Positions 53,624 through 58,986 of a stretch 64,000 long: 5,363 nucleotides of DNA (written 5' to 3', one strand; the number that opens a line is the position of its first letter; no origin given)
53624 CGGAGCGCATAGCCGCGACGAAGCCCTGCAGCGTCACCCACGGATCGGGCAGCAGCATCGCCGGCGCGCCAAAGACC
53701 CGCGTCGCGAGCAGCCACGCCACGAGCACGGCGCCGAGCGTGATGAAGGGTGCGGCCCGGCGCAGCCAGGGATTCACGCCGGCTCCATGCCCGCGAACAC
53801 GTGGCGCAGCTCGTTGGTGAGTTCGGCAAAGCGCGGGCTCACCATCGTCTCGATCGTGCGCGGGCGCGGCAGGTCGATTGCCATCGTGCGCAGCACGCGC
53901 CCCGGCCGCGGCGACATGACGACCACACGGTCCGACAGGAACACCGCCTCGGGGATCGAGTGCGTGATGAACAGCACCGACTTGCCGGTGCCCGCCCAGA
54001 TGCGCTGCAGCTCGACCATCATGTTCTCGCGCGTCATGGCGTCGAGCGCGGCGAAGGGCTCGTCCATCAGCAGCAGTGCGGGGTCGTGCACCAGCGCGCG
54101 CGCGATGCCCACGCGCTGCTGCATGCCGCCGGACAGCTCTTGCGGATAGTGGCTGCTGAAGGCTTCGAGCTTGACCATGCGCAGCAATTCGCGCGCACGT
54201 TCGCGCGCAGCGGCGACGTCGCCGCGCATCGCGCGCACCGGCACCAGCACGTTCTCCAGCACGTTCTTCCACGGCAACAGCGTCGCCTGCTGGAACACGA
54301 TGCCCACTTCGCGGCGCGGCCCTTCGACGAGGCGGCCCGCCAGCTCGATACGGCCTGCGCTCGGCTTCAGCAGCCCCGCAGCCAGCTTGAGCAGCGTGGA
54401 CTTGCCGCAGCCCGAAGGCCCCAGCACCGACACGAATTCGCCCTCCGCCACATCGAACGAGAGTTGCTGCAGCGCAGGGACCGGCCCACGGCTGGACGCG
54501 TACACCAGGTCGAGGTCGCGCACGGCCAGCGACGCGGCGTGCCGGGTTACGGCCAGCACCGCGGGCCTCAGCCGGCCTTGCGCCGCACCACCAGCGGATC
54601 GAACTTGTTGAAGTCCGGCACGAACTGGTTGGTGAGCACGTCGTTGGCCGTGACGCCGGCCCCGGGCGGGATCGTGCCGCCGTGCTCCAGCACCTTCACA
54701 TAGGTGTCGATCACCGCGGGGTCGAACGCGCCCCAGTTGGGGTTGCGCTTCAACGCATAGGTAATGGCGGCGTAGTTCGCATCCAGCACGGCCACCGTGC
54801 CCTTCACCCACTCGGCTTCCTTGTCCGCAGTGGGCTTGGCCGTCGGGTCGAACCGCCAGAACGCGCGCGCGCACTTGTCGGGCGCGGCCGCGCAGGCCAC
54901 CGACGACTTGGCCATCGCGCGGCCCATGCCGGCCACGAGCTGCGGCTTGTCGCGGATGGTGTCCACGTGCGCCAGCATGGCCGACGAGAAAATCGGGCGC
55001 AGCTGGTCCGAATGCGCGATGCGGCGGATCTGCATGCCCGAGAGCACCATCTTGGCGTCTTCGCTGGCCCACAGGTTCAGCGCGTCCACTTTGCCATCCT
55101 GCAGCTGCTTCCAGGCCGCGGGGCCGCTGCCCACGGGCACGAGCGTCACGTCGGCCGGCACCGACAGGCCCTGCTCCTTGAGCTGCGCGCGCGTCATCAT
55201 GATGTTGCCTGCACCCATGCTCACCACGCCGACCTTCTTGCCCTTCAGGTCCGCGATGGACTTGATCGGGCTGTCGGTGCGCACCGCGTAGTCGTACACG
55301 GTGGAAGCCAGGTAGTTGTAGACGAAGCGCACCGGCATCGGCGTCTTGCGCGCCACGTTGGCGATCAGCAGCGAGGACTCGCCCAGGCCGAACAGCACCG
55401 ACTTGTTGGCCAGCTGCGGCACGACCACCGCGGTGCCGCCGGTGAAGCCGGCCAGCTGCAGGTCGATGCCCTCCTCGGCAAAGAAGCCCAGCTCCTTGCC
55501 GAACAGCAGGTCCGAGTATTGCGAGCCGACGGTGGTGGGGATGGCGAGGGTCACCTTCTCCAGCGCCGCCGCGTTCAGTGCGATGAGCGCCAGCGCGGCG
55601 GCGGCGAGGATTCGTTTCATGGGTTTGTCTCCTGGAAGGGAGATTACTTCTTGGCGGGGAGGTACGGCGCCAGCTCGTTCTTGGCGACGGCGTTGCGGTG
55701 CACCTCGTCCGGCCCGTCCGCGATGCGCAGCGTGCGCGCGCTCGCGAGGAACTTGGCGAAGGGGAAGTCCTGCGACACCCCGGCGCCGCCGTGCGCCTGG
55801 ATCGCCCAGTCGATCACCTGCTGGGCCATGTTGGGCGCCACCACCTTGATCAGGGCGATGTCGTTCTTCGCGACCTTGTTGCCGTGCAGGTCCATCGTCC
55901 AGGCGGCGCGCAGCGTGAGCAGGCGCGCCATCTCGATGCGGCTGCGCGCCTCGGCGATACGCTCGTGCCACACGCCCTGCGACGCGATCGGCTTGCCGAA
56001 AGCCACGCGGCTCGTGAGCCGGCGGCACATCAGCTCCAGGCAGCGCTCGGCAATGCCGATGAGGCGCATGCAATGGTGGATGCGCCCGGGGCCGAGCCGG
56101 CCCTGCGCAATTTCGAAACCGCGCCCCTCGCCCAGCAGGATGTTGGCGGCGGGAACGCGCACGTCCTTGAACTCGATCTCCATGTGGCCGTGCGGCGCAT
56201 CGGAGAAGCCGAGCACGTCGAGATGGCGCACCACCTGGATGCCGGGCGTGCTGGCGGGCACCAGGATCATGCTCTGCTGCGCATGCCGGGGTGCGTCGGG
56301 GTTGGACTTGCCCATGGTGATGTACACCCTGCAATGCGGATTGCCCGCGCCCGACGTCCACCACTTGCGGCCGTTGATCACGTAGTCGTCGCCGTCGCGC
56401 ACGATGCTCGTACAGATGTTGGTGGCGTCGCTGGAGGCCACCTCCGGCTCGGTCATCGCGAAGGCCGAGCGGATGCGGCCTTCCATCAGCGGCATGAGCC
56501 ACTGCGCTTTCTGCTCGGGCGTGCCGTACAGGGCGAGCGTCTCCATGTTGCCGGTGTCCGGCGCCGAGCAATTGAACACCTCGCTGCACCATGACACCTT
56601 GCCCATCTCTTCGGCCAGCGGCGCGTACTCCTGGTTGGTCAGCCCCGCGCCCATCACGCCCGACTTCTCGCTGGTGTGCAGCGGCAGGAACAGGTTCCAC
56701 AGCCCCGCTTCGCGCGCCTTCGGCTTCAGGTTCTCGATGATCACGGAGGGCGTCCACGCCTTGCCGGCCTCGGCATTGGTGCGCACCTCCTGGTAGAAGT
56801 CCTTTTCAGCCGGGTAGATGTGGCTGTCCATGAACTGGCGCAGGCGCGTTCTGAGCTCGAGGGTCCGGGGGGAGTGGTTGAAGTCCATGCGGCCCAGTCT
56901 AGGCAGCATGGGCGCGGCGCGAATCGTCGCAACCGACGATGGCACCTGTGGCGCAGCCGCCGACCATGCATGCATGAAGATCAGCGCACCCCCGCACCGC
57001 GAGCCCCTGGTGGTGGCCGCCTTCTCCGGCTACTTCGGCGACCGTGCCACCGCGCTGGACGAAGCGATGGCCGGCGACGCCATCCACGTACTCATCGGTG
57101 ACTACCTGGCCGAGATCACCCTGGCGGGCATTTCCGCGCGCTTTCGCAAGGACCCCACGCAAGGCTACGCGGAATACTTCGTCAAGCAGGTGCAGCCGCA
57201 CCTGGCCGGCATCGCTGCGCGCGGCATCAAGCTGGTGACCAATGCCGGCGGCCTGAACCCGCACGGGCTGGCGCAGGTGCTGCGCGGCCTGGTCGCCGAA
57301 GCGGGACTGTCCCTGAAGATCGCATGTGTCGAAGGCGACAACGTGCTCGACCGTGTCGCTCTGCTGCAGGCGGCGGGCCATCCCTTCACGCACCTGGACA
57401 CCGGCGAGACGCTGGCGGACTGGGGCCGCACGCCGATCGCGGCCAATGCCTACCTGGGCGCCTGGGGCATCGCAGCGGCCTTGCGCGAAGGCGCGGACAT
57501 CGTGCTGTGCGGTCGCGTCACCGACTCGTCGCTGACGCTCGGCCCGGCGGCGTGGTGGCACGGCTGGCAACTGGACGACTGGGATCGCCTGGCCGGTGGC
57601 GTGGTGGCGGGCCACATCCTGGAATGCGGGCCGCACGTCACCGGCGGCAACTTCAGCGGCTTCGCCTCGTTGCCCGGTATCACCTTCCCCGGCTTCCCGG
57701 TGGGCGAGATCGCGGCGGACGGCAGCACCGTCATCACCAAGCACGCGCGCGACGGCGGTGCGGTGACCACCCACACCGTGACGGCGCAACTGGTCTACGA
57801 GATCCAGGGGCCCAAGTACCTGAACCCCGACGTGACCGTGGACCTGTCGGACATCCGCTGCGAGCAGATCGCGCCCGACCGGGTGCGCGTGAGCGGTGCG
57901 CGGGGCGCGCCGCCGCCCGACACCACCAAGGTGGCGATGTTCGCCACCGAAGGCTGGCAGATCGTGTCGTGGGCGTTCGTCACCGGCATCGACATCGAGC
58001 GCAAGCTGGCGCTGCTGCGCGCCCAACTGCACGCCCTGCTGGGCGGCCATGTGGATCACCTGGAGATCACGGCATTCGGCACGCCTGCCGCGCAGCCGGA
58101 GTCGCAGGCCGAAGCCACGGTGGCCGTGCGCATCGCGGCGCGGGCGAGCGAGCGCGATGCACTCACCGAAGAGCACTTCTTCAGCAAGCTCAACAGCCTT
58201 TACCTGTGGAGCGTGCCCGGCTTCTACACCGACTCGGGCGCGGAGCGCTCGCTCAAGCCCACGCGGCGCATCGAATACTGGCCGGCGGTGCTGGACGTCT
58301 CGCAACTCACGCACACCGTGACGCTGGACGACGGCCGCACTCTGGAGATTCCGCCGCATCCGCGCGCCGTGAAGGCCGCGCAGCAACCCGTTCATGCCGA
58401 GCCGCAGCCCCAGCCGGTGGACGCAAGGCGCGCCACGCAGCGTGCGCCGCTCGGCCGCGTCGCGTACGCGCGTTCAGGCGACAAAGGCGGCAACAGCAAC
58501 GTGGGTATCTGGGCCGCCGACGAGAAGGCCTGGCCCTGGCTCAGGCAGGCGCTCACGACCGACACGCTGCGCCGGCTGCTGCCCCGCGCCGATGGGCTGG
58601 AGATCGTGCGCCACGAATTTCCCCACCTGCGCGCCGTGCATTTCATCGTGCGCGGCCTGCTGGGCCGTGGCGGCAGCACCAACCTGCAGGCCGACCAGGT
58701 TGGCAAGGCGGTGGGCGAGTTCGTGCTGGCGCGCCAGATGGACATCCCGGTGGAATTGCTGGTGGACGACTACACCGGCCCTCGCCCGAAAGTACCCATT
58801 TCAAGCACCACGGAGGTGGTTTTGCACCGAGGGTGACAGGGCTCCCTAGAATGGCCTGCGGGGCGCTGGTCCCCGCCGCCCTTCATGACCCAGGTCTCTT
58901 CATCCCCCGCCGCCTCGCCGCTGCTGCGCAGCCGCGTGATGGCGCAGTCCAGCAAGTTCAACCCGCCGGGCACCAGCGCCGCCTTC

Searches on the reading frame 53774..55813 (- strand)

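Call 48: search_protein_families(library=pfam, max_evalue=0.001, proteins=[window:53774-55813:-])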
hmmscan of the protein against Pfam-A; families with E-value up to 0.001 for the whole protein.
window:53774-55813:- (679 aa): 4 families
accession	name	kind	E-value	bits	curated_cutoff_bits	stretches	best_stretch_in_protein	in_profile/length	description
PF00005.33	ABC_tran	-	6e-34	118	25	1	448-588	1-137/137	ABC transporter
PF13191.12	AAA_16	-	0.00019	22.4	32.6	0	454-584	18-139/167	AAA ATPase domain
PF13304.12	AAA_21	-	0.00045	20.8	27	0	557-622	235-301/304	AAA domain, putative AbiEii toxin, Type IV TA system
PF13401.12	AAA_22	-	0.00072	20.3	27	0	459-616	6-121/130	AAA domain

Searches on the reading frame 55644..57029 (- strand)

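Call 48: search_protein_families(library=pfam, max_evalue=0.001, proteins=[window:55644-57029:-])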
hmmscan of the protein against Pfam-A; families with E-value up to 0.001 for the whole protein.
window:55644-57029:- (461 aa): 4 families
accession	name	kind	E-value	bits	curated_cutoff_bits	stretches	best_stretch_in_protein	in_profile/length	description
PF00441.29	Acyl-CoA_dh_1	-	1.9e-39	135.6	22.4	1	302-451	1-148/150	Acyl-CoA dehydrogenase, C-terminal domain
PF02770.24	Acyl-CoA_dh_M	-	8e-21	74.5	33.3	1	189-286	1-95/97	Acyl-CoA dehydrogenase, middle domain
PF08028.16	Acyl-CoA_dh_2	-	3.9e-14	53.5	22.7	1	318-424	2-116/134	Acyl-CoA dehydrogenase, C-terminal domain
PF02771.21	Acyl-CoA_dh_N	-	8.8e-10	39.4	22.9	1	57-184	5-112/113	Acyl-CoA dehydrogenase, N-terminal domain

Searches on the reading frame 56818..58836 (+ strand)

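Call 48: search_protein_families(library=pfam, max_evalue=0.001, proteins=[window:56818-58836:+])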
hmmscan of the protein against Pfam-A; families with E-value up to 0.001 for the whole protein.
window:56818-58836:+ (672 aa): 2 families
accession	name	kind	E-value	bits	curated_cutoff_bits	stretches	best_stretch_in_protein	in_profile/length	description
PF07287.17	AtuA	-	2.4e-158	528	22.8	1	66-502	3-436/437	Acyclic terpene utilisation family protein AtuA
PF23544.1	AtuA_ferredoxin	-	6e-17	62.4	27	1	544-640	2-111/113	AtuA ferredoxin-like domain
